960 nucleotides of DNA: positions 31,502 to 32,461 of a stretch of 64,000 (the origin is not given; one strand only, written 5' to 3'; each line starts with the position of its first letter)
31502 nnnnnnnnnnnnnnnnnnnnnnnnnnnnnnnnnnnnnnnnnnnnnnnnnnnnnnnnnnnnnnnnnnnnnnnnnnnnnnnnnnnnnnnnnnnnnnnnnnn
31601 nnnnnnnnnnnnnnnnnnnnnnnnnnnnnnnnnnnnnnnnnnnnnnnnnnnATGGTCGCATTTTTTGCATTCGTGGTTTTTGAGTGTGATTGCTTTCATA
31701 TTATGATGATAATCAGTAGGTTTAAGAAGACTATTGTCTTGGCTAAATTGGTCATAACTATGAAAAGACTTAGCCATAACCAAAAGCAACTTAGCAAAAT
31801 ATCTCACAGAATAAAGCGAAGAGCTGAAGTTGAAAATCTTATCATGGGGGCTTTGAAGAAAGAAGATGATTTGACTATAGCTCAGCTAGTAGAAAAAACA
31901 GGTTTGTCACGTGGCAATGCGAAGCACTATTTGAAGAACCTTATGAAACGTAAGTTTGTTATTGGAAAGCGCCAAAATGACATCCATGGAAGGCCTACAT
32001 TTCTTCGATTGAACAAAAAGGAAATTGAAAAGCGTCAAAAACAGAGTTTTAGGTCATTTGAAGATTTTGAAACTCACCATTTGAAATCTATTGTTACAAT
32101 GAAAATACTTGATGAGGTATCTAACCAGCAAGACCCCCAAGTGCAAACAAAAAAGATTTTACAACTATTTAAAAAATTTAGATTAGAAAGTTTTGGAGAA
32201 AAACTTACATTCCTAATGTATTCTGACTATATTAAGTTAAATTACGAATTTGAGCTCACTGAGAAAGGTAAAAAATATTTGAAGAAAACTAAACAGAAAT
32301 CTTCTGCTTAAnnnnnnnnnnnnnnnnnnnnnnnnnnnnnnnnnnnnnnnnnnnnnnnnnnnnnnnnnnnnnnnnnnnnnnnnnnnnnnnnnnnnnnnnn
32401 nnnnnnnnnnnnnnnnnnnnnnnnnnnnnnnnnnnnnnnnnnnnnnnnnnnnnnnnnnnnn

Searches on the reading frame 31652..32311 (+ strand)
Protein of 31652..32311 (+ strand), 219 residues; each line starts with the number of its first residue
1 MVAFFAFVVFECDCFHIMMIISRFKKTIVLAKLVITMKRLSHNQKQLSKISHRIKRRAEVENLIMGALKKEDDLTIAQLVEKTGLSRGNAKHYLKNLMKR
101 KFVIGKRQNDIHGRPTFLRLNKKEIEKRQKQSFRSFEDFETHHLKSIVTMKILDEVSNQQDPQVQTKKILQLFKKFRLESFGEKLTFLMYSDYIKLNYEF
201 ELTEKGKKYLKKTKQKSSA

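Call 6: search_protein_families(library=pfam, proteins=[window:31652-32311:+], max_evalue=0.1)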
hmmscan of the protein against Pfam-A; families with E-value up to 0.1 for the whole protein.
window:31652-32311:+ (219 aa): 13 families
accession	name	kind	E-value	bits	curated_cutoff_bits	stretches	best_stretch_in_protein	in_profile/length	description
PF13412.12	HTH_24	-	2.6e-06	27.4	21.9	1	64-102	8-46/48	Winged helix-turn-helix DNA-binding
PF06163.17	DUF977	-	3e-05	24.5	22.1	1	56-158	9-114/134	Bacterial protein of unknown function (DUF977)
PF09339.16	HTH_IclR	-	4e-05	23.8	22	1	64-103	8-48/52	IclR helix-turn-helix domain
PF01022.26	HTH_5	-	0.00012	22.3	22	1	64-99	7-41/47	Bacterial regulatory protein, arsR family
PF12802.13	MarR_2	-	0.00041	20.9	27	1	64-104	10-51/61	MarR family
PF24409.1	wHTH-PRTase_assc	-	0.0012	19.3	27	0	196-217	41-62/83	wHTH-PRTase associated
PF14947.12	HTH_45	-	0.0013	19.1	25.5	0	70-106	16-50/77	Winged helix-turn-helix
PF08221.17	HTH_9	-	0.0042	17.6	23.4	1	64-103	18-57/62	RNA polymerase III subunit RPC82 helix-turn-helix domain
PF22168.2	DIP2311-like_C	-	0.0089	16.7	27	1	58-103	4-49/63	Transcriptional regulator DIP2311-like, C-terminal domain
PF07795.16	DUF1635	-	0.012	16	27.2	1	70-171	32-127/223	Protein of unknown function (DUF1635)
PF04492.19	Phage_rep_O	-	0.015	16.2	28.7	1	66-107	42-83/95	Bacteriophage replication protein O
PF01978.25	TrmB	-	0.041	14.2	25.6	1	68-109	17-58/68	Sugar-specific transcriptional regulator TrmB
PF22381.2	Staph_reg_Sar_Rot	-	0.067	13.7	27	1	62-129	17-83/85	Transcriptional regulator SarA/Rot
